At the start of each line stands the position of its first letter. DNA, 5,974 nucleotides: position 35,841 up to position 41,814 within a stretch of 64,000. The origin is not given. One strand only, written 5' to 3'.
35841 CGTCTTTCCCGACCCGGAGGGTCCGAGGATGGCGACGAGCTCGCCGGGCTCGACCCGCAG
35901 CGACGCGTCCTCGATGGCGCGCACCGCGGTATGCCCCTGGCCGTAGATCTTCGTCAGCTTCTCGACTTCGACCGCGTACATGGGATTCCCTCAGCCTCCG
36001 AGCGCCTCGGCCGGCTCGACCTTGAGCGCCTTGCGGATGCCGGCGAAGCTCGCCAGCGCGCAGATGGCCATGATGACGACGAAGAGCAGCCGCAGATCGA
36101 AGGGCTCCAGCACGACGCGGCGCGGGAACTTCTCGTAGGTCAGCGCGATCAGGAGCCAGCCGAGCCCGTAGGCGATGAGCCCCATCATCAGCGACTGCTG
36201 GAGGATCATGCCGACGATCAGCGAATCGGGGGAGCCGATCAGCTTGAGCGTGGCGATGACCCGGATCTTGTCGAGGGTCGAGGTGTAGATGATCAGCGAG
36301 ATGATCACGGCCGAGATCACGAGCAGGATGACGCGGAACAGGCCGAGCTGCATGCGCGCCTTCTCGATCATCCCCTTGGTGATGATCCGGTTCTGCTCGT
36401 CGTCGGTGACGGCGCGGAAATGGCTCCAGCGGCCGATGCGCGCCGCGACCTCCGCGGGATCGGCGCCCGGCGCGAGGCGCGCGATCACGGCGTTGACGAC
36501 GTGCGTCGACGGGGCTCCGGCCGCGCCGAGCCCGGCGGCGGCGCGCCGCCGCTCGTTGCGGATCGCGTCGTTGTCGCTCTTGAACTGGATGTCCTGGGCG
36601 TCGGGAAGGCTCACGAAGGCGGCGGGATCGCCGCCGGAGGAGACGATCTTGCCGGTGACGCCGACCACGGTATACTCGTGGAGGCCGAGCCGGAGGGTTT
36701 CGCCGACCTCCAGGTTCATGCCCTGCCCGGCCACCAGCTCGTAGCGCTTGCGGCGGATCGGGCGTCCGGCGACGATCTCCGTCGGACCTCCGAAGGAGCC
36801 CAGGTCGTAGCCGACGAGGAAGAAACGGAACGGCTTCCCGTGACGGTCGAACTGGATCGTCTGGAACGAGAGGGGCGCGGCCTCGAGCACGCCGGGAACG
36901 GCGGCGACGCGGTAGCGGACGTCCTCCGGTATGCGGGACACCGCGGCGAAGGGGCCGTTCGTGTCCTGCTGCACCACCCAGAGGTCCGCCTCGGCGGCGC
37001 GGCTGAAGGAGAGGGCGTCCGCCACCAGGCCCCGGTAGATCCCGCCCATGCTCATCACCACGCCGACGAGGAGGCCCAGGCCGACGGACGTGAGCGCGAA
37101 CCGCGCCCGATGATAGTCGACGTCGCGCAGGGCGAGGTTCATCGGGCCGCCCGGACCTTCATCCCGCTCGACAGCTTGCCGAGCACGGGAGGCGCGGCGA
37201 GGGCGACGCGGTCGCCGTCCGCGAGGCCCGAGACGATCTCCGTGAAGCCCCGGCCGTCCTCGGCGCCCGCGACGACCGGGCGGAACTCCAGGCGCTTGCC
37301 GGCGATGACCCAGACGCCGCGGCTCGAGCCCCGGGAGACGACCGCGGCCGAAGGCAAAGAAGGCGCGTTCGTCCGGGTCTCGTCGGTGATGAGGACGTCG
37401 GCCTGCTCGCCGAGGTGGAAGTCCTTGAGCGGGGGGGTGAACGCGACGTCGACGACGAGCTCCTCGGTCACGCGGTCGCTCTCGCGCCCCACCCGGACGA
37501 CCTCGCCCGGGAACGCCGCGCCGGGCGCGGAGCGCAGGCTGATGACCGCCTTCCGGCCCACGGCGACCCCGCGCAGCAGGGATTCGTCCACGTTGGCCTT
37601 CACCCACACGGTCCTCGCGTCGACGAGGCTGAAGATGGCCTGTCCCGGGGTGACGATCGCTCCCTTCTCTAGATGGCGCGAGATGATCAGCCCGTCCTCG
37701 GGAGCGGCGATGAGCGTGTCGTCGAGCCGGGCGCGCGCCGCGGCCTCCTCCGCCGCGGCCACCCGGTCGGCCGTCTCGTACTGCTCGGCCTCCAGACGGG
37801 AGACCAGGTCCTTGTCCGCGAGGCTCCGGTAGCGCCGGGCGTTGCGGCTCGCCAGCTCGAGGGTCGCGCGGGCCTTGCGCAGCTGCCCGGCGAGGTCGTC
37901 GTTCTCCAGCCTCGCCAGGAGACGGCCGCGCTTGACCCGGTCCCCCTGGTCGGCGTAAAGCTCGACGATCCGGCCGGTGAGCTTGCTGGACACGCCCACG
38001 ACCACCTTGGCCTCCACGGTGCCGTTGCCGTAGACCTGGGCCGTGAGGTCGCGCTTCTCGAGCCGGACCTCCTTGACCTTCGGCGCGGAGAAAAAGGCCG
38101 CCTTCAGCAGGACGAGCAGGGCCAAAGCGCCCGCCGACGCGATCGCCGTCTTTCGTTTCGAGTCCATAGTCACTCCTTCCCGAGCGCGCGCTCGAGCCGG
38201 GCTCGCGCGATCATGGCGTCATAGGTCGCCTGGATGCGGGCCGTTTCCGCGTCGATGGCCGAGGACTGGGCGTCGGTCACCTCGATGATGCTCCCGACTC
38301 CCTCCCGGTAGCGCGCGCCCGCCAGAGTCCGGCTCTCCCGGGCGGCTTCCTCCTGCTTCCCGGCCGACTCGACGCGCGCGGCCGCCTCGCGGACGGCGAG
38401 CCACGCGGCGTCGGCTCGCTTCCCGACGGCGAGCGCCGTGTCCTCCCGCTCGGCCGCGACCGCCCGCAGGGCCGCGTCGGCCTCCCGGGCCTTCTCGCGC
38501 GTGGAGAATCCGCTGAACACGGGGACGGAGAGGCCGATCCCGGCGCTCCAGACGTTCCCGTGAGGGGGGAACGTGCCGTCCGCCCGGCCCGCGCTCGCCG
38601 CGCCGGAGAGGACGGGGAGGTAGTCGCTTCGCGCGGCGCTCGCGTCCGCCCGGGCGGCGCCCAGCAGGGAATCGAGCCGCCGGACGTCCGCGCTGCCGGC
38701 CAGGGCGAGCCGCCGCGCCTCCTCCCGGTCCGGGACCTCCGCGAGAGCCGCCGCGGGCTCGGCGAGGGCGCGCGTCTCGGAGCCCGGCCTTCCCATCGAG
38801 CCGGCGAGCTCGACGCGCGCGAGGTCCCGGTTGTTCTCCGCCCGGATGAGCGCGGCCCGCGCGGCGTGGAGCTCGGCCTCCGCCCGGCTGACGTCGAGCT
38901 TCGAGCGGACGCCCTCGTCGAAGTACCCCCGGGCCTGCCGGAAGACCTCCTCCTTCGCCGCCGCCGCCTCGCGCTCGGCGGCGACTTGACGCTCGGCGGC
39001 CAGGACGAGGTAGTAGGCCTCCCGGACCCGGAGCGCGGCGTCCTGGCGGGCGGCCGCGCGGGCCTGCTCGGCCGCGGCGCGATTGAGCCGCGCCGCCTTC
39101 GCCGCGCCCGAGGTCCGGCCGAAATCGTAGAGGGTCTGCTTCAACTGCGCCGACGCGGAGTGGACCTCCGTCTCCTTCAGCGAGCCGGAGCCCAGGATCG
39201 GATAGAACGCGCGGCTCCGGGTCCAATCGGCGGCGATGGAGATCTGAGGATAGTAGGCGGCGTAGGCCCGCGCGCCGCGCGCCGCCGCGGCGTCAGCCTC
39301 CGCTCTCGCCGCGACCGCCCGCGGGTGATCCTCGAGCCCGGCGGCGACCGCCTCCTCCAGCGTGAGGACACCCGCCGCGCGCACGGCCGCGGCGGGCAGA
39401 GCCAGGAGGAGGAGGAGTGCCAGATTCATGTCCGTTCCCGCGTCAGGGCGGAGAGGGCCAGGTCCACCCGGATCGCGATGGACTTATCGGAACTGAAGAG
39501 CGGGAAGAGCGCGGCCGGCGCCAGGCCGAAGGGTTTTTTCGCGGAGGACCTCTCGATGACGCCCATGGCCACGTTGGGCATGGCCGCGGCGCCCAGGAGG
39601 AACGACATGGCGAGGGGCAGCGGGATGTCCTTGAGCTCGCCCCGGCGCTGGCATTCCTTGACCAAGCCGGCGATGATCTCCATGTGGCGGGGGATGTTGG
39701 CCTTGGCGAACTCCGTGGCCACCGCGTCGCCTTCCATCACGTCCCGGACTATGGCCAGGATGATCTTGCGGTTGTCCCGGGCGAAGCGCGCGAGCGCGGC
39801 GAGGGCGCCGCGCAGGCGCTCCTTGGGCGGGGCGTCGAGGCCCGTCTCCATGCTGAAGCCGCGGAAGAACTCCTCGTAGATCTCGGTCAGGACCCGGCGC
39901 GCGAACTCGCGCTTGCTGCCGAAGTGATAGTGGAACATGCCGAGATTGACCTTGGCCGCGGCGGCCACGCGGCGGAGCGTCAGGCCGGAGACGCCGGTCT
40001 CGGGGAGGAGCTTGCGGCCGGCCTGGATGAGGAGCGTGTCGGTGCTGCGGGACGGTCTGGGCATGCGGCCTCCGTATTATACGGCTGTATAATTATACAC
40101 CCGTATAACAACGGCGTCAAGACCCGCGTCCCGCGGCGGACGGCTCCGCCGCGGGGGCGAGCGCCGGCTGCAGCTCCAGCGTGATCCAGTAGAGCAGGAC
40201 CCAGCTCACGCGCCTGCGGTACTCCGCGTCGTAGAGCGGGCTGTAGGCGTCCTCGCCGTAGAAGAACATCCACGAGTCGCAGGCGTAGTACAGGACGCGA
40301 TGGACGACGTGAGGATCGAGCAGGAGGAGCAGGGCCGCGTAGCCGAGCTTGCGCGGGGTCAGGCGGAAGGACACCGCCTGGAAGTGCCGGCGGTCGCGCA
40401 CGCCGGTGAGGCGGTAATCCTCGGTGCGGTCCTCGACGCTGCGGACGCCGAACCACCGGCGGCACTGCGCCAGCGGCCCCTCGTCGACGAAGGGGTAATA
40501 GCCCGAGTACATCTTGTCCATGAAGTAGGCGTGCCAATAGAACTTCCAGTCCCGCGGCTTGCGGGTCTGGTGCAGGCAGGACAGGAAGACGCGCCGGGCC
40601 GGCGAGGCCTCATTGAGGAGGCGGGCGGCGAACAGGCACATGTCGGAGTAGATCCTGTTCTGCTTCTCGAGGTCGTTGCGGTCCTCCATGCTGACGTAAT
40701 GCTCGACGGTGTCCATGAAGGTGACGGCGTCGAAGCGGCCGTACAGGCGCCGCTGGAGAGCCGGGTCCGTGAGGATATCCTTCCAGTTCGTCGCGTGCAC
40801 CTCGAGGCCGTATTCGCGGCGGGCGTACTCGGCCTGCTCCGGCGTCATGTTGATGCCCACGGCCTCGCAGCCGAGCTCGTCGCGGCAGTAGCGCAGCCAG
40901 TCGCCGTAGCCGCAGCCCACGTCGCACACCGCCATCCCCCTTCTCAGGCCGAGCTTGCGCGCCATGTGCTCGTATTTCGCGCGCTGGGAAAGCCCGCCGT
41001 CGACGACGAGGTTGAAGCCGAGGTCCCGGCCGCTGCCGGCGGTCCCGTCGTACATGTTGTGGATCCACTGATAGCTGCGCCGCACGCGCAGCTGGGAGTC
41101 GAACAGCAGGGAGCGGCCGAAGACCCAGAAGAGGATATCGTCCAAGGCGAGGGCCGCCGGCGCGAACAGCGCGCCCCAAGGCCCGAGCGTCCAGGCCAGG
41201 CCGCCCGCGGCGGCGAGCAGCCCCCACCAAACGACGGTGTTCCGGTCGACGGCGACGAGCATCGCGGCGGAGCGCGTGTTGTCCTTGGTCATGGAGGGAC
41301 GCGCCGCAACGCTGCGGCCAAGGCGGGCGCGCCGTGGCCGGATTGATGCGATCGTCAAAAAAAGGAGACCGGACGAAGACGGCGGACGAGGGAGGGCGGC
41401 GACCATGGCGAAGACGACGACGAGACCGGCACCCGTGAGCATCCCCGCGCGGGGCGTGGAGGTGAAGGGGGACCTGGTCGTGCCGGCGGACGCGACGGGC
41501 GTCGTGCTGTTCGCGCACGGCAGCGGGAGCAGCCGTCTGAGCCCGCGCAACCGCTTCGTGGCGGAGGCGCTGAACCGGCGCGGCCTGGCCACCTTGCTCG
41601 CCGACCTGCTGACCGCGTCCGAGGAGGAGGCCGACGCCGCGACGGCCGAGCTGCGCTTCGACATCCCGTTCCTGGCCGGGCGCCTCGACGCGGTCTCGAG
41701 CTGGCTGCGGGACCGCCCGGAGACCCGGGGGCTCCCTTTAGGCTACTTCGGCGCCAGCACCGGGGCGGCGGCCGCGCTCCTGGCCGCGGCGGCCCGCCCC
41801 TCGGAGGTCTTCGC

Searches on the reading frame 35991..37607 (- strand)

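Call 73: search_protein_families(library=pfam, proteins=[window:35991-37607:-], max_evalue=0.0001)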
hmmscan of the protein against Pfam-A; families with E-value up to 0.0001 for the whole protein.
window:35991-37607:- (538 aa): 2 families
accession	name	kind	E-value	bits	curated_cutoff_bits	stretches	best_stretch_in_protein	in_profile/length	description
PF12704.14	MacB_PCD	-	7.3e-18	66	27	1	171-392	2-205/207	MacB-like periplasmic core domain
PF02687.27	FtsX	-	7.5e-10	39.3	25.5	1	424-532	3-120/120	FtsX-like permease C-terminal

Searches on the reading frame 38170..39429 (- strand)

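Call 8: search_protein_families(library=pfam, proteins=[window:38170-39429:-], max_evalue=0.001)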
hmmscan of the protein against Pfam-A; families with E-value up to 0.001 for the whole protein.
window:38170-39429:- (419 aa): 1 family
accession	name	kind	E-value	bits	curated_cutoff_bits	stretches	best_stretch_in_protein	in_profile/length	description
PF02321.23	OEP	-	1.4e-60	204.7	22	2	236-417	2-187/187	Outer membrane efflux protein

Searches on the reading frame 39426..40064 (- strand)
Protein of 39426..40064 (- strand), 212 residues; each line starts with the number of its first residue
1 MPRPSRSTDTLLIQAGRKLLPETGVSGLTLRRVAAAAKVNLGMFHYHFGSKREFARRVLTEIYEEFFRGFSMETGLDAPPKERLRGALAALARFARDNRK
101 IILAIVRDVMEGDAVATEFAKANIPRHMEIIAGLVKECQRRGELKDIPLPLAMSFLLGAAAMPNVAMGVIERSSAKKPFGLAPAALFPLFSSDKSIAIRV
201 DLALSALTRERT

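Call 8: search_protein_families(library=pfam, proteins=[window:39426-40064:-], max_evalue=0.001)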
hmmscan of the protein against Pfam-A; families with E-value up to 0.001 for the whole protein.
window:39426-40064:- (212 aa): 2 families
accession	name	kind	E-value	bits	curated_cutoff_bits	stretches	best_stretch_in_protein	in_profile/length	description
PF00440.29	TetR_N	-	9.7e-10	38.5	24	1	12-57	1-46/47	Bacterial regulatory proteins, tetR family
PF17932.6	TetR_C_24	-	0.0001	23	26.4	1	78-159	2-83/114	Tetracyclin repressor-like, C-terminal domain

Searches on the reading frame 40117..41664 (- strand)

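Call 8: search_protein_families(library=pfam, proteins=[window:40117-41664:-], max_evalue=0.001)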
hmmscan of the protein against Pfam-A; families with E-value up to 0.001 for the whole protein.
window:40117-41664:- (515 aa): 7 families
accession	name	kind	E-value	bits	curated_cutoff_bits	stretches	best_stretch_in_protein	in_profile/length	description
PF02353.26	CMAS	-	1.4e-10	41.4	27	1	226-323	46-140/273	Mycolic acid cyclopropane synthetase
PF13489.12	Methyltransf_23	-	3.2e-08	33.9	27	1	239-324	17-95/164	Methyltransferase domain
PF13649.12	Methyltransf_25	-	6.9e-08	33.5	27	1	246-331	1-84/97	Methyltransferase domain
PF01728.25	FtsJ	-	6.4e-07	29.9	24.1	1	230-320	8-100/181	FtsJ-like methyltransferase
PF08242.18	Methyltransf_12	-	1.3e-05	26.2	30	1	248-327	2-79/98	Methyltransferase domain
PF08241.18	Methyltransf_11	-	2.6e-05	25.2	21.2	1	248-327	2-74/95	Methyltransferase domain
PF13847.12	Methyltransf_31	-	3.6e-05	23.9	27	1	241-339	2-94/145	Methyltransferase domain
